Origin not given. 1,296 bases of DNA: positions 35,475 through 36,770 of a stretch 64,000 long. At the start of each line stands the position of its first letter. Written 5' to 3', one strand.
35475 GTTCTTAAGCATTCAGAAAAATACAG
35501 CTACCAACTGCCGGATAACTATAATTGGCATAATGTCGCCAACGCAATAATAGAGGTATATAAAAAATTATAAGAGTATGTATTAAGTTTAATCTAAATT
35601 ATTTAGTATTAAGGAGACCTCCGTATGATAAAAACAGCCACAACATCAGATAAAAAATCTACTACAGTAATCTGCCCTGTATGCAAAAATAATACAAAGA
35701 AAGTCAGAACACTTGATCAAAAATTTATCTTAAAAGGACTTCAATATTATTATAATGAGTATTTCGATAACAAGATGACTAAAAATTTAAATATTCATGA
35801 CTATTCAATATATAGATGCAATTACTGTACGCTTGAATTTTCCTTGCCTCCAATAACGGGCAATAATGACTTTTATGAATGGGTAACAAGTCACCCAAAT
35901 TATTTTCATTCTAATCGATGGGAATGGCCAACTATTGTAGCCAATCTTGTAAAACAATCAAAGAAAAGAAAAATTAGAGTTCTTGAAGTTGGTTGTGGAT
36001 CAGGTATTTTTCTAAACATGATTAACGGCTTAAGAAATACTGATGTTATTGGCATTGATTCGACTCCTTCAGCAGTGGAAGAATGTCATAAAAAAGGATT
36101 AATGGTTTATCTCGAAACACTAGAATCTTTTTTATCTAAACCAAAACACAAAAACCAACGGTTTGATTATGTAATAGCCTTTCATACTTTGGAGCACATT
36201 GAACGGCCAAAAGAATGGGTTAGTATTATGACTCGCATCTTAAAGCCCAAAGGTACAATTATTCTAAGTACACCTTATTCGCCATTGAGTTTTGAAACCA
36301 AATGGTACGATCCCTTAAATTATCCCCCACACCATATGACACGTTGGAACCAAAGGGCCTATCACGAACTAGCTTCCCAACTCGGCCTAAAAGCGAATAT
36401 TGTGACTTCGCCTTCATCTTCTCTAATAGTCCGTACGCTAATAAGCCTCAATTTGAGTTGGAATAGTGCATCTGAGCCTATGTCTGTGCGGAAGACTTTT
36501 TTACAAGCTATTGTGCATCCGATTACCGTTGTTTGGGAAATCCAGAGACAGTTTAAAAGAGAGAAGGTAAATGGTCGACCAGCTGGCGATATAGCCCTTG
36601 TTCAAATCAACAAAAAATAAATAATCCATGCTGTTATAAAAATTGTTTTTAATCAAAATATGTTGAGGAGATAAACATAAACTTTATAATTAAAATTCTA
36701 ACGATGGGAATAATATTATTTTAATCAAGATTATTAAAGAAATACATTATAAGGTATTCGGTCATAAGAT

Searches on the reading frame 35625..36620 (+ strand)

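Call 15: search_protein_families(library=pfam, proteins=[window:35625-36620:+], max_evalue=0.0001)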
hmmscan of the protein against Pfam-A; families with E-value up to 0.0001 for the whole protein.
window:35625-36620:+ (331 aa): 7 families
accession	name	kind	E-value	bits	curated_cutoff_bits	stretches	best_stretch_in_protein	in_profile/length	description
PF13489.12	Methyltransf_23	-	3.7e-21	76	27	1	103-256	11-160/164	Methyltransferase domain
PF13847.12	Methyltransf_31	-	2.8e-14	53.5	27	1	114-219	2-114/145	Methyltransferase domain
PF08241.18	Methyltransf_11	-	8.4e-14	52.4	21.2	1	120-214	1-95/95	Methyltransferase domain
PF07021.18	MetW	-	4.9e-13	49.6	21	1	114-207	12-103/193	Methionine biosynthesis protein MetW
PF13649.12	Methyltransf_25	-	5.5e-13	49.9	27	1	119-210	1-97/97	Methyltransferase domain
PF08242.18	Methyltransf_12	-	6e-13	49.8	30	1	120-211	1-97/98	Methyltransferase domain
PF06325.19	PrmA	-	3.1e-05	24.1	22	1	111-215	157-259/296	Ribosomal protein L11 methyltransferase (PrmA)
